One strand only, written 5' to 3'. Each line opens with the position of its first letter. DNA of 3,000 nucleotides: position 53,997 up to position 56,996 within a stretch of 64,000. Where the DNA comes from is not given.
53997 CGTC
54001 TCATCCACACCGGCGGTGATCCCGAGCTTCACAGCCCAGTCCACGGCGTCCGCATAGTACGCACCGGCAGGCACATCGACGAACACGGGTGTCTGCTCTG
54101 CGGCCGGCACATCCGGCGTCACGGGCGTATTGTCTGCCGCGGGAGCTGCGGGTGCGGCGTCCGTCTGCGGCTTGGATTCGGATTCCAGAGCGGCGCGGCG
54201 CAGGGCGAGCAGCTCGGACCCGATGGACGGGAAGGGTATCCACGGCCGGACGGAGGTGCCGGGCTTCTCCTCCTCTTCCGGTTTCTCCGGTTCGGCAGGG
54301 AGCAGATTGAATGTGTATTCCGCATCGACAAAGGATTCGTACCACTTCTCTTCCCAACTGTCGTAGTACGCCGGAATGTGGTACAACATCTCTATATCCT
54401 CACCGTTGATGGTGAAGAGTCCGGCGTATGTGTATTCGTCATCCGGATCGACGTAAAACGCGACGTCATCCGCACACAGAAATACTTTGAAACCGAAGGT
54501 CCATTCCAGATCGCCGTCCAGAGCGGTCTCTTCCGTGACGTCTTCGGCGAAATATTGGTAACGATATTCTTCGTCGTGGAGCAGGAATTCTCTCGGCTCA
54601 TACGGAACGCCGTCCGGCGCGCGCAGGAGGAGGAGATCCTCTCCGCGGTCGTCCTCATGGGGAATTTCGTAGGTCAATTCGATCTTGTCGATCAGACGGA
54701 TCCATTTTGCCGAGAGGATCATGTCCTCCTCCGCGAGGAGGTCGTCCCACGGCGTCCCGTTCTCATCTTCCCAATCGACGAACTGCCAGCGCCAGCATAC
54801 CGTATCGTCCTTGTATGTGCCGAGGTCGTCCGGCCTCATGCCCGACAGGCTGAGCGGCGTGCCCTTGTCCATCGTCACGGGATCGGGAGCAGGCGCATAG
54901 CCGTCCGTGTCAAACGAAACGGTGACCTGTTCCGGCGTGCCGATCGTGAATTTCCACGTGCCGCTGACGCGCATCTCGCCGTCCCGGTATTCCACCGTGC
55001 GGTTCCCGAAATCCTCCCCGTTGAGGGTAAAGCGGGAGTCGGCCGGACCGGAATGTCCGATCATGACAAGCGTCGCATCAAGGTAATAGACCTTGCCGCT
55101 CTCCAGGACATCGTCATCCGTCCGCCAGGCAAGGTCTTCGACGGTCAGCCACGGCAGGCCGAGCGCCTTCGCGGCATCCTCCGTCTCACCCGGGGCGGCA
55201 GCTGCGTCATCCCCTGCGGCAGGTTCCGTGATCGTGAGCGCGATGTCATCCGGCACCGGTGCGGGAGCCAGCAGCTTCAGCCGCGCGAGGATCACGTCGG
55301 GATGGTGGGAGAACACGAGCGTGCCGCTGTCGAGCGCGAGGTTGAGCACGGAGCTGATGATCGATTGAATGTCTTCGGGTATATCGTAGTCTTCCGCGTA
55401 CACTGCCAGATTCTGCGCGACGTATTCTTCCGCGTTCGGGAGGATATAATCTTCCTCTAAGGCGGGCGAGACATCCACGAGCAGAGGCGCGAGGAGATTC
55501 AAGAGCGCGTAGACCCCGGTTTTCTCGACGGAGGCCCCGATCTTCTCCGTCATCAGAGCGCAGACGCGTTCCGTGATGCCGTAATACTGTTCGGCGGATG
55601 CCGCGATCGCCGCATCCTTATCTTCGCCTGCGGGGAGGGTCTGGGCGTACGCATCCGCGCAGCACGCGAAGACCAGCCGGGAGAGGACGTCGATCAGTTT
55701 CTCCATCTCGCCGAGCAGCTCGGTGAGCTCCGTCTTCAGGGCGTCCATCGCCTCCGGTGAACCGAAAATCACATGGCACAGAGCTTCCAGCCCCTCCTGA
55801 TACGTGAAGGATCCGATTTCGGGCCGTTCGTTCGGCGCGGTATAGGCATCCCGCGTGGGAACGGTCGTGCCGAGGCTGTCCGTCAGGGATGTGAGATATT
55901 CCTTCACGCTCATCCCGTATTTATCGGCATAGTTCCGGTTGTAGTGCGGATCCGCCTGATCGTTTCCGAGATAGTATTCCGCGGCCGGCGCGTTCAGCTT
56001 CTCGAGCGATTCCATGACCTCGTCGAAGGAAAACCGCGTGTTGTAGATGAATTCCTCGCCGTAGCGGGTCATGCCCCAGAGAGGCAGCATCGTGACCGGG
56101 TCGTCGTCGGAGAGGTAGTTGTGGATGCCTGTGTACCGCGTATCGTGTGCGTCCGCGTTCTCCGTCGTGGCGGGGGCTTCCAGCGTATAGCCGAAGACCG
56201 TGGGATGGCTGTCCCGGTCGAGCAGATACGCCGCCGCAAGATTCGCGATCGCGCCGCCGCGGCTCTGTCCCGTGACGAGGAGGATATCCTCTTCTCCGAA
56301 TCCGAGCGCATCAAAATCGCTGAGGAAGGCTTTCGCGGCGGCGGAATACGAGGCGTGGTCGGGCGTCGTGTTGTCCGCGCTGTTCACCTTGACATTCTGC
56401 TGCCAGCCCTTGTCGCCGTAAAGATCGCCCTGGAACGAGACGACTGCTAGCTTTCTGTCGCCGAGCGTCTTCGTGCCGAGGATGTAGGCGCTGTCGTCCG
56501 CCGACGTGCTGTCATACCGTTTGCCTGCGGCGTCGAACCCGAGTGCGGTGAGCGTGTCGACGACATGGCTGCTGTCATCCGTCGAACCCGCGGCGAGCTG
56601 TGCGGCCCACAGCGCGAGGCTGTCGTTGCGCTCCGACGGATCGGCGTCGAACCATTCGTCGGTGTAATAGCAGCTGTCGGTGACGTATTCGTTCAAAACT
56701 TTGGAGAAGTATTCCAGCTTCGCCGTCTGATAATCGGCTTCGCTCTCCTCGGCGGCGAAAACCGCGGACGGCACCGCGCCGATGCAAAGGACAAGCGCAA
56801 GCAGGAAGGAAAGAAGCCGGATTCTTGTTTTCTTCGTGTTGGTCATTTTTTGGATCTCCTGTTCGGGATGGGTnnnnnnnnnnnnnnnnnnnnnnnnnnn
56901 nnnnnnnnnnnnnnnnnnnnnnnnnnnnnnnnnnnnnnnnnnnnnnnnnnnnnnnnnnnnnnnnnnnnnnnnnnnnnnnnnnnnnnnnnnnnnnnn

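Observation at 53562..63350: Five-gene operon combining glycosidase, binding protein, WbsX-like enzyme, Cys-Ntn amidase and SLH-anchored lipase: a possible glycolipid or lipoglycan deconstruction unit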

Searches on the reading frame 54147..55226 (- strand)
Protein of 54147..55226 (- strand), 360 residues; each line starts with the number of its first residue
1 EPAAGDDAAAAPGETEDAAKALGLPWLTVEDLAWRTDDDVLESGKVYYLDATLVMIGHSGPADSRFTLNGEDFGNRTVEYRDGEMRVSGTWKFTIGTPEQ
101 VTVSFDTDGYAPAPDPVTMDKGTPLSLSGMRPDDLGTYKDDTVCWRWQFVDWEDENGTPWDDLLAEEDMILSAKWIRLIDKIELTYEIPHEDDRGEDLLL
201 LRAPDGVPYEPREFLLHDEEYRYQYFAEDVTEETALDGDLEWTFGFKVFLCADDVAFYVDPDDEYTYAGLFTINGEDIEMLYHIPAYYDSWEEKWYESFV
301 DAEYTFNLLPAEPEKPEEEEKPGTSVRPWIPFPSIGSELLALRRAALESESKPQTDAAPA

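Call 68: search_protein_families(library=pfam, proteins=[window:54147-55226:-], max_evalue=0.001)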
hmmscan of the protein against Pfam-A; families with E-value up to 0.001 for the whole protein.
window:54147-55226:- (360 aa): 0 families
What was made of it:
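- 53562..56846 (-): Gene 5: a 1094-aa secreted, cell-wall-anchored serine hydrolase. Its parts are a Sec signal (aa 1-31), a class-3-lipase-fold domain with a roughly 260-aa helical insert (aa about 40-530), an unassigned beta-rich region (aa 541-900) and three SLH repeats (aa about 918-1094). The middle region has no Pfam hit (call 68).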

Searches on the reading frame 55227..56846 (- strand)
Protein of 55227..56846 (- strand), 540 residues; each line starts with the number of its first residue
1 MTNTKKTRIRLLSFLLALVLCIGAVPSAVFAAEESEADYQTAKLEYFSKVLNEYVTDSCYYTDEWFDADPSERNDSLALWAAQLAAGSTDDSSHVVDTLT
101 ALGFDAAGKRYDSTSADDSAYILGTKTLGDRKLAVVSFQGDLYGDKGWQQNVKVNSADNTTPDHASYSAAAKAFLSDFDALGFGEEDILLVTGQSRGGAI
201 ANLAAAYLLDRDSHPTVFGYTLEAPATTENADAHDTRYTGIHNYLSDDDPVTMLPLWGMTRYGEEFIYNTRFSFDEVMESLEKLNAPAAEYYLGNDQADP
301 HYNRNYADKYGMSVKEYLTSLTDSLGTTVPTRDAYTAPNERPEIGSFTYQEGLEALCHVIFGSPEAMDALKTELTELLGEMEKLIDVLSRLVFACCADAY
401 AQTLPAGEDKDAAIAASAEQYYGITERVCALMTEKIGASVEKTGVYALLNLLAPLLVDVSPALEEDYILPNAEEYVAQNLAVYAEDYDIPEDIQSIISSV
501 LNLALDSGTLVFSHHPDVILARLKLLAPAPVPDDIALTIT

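Call 34: find_homologous_proteins(query=window:55227-56846:-, max_evalue=0.00001)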
Query window:55227-56846:- (540 aa): 12 proteins with E <= 0.00001 among 8000 candidates.
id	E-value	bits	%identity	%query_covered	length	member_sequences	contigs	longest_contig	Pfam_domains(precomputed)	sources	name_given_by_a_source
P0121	3.3e-116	407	45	95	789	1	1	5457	PF01764.32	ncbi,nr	ncbi:MAG: hypothetical protein K5981_05800, partial [Clostridia bacterium]|nr:hypothetical protein [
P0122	8.8e-115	403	44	99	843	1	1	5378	PF01764.32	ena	-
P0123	8.9e-97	343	40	96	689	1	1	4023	PF01764.32,PF00395.26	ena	-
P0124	4.6e-95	338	42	96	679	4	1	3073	PF01764.32,PF00395.26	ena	-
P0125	9.5e-92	327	40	98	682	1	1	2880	PF01764.32,PF00395.26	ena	-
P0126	4.7e-90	321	40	97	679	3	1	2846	PF01764.32,PF00395.26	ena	-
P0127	7.4e-89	317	40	98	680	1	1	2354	PF00395.26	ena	-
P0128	1.3e-84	303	39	97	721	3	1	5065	PF01764.32,PF00395.26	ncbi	-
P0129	2.4e-83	299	38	97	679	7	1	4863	PF00395.26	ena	-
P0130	9.4e-83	297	45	77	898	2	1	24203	PF01764.32,PF00395.26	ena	-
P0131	1.7e-60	224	43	63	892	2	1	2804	PF00395.26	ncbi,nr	ncbi:MAG: S-layer homology domain-containing protein, partial [Clostridia bacterium]|nr:S-layer homo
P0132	5.8e-40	156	30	88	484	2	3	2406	PF01764.32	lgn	-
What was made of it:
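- Closest known: Class-3 lipases and feruloyl esterase A. Different: Only 12 homologues were found (call 34).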

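Call 35: find_encoding_contigs(protein=P0130, flank=10000, max_places=2)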
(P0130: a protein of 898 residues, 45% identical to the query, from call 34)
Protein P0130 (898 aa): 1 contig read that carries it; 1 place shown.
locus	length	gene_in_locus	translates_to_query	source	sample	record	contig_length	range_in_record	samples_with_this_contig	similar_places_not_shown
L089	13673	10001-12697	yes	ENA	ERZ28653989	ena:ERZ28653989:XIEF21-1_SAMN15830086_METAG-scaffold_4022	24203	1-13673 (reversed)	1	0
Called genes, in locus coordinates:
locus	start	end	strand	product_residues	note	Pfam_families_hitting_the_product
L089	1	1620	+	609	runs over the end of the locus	PF06480:FtsH_ext, PF00004:AAA, PF06068:TIP49 (faint), PF07728:AAA_5 (weak), PF13207:AAA_17 (faint), PF17862:AAA_lid_3, PF01434:Peptidase_M41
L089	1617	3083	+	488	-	PF02698:DUF218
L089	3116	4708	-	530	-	PF13091:PLDc_2, PF00614:PLDc (weak), PF13091:PLDc_2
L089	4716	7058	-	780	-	-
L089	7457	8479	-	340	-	PF01381:HTH_3, PF12844:HTH_19 (weak), PF13560:HTH_31, PF13428:TPR_14 (faint), PF14559:TPR_19 (faint), PF13431:TPR_17 (faint), PF07719:TPR_2 (faint), PF13432:TPR_16 (weak)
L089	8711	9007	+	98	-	PF01740:STAS, PF13466:STAS_2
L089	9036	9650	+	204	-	-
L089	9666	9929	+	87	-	-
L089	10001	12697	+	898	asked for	PF01764:Lipase_3, PF00395:SLH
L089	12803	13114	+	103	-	PF01022:HTH_5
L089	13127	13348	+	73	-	PF00403:HMA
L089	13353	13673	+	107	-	?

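Call 36: find_encoding_contigs(protein=P0122, flank=6000, max_places=2)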
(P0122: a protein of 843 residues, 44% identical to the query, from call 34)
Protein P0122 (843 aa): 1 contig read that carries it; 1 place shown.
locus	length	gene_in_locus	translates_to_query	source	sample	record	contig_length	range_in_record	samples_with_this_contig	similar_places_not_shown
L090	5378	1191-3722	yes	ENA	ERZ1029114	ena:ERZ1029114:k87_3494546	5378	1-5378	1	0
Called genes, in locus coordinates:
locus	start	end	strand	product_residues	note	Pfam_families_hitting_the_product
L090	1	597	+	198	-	?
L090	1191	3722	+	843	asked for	PF01764:Lipase_3 (weak)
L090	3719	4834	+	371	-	PF00248:Aldo_ket_red, PF13183:Fer4_8 (weak), PF13237:Fer4_10 (weak), PF12838:Fer4_7 (weak), PF13187:Fer4_9, PF13484:Fer4_16 (faint), PF13534:Fer4_17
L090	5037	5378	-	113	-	?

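Call 37: find_encoding_contigs(protein=P0128, flank=6000, max_places=2)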
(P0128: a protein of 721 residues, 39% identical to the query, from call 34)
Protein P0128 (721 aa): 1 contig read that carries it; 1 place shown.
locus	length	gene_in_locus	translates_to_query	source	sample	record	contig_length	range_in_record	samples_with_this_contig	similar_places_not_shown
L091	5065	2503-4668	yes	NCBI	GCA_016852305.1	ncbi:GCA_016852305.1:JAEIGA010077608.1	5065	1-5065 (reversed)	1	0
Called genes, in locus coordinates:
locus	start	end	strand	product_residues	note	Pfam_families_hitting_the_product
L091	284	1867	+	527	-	PF00817:IMS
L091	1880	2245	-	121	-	PF00403:HMA (weak)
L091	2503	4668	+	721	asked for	PF01764:Lipase_3 (weak), PF00395:SLH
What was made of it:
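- Lipase homologues lie next to STAS, HTH/HMA and aldo-keto-reductase genes (calls 35-37).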

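Call 63: predict_structure(alignment_id=A5)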
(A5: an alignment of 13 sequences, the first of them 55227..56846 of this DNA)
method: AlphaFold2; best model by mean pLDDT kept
length: 540 residues; sequences in the alignment: 13
mean_pLDDT: 77.9   pTM: 0.77
mean pLDDT of the five models: 77.9, 76.2, 63.9, 62.6, 62.4
residues with pLDDT >= 90: 155; 70-90: 231; 50-70: 105; < 50: 49
segments of 3 or more residues with pLDDT < 50: 1-3, 23-36, 113-116, 142-146, 296-308, 532-540
pLDDT, mean of each block of 10 residues (from residue 1): 61 72 43 55 87 88 93 94 88 87 90 55 93 92 50 56 76 90 95 90 95 96 86 93 86 66 86 86 88 56 48 70 69 77 85 72 59 67 82 91 88 90 86 66 86 80 87 89 80 74 59 84 86 41
secondary structure, 60 per line:
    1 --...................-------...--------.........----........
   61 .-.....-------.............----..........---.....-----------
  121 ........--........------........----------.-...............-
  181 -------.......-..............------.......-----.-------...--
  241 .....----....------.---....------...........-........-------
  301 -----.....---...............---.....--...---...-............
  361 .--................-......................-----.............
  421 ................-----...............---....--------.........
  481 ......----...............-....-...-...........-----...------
elements in order: H3-21 E40-48 E53-61 H63-67 H75-87 H92-101 E105-109 E121-128 E131-138 H145-152 H165-179 E188-194 H196-209 E216-222 E241-245 H250-253 E264-267 H274-284 H286-293 H306-310 H314-328 H332-336 E339-341 E345-347 H349-361 H364-379 H381-402 H408-436 H442-456 H460-463 H472-486 H491-505 H507-510 H516-526
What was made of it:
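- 53562..56846 (-): The AF2 model has pLDDT 77.9 (call 63).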

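Call 69: fold_search(model_id=the predicted structure, library=pdb)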
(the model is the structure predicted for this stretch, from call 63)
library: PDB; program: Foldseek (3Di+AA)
matches with E <= 10: 502; with E <= 0.001: 8
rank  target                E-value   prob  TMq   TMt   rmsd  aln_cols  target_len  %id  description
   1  7xdd_A                6.4e-05  1.00  0.21  0.22  27.4       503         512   12  Cryo-EM structure of EDS1 and PAD4 (released 2022-07-13)
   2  8zw9_B                9.4e-05  0.99  0.20  0.18  28.4       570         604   11  RPS4-TIR induced At EDS1-PAD4-ADR1 heterotrimer (released 2024-11-06)
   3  8zwa_C                3.1e-04  0.99  0.20  0.21  23.3       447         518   13  HopBY induced At EDS1-PAD4-ADR1 heterotrimer (released 2024-11-06)
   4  6qpp                  3.3e-04  1.00  0.25  0.40   6.6       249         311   19  Rhizomucor miehei lipase propeptide complex, native (released 2019-03-13)
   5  7xey_B                3.3e-04  0.98  0.19  0.20  27.4       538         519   14  EDS1-PAD4 complexed with pRib-ADP (released 2022-07-13)
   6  6l7n                  6.1e-04  1.00  0.24  0.42   7.0       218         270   19  crystal structure of a FUNGAL LIPASES (released 2020-11-04)
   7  6i8h_A                6.4e-04  0.94  0.19  0.17  28.4       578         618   12  Structure of the plant immune signaling node EDS1 (enhanced disease susceptibility 1) in complex with nanobody ENB15 (released 2019-10-02)
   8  6qpr                  7.8e-04  1.00  0.23  0.36   7.0       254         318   19  Rhizomucor miehei lipase propeptide complex, Ser95/Ile96 deletion mutant (released 2019-03-13)
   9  1uza_A                1.2e-03  1.00  0.25  0.48   6.2       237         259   16  Crystallographic structure of a feruloyl esterase from Aspergillus niger (released 2004-10-19)
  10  8zf0_B                1.8e-03  0.82  0.19  0.18  25.9       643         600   13  pRib-ADP bound OsEDS1-PAD4-ADR1 complex (released 2024-11-13)
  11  2bjh_A                3.6e-03  1.00  0.26  0.49   5.5       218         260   18  Crystal Structure Of S133A AnFaeA-ferulic acid complex (released 2005-09-07)
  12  5ch8                  4.8e-03  1.00  0.27  0.48   6.5       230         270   17  Crystal structure of MDLA N225Q mutant form Penicillium cyclopium (released 2016-04-20)
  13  4jei                  5.3e-03  1.00  0.27  0.45   6.5       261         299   15  Nonglycosylated Yarrowia lipolytica LIP2 lipase (released 2013-03-13)
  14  6xok                  5.8e-03  1.00  0.27  0.50   6.0       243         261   19  X-ray structure of the rhombohedral form of the lipase from Thermomyces lanuginosa at 1.3 A resolution (released 2020-10-14)
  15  2ory_A                6.7e-03  1.00  0.25  0.37   6.2       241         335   12  Crystal structure of M37 lipase (released 2008-01-29)
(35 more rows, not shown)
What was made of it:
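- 53562..56846 (-): Foldseek matches EDS1/PAD4, Rhizomucor miehei lipase and A. niger feruloyl esterase A (call 69).
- On Class-3 lipase (PF01764): The fold matches include feruloyl esterase A as well as lipases (call 69).
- The lipase fold matches feruloyl esterase A (a carbohydrate esterase) about as well as it matches lipases (call 69).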
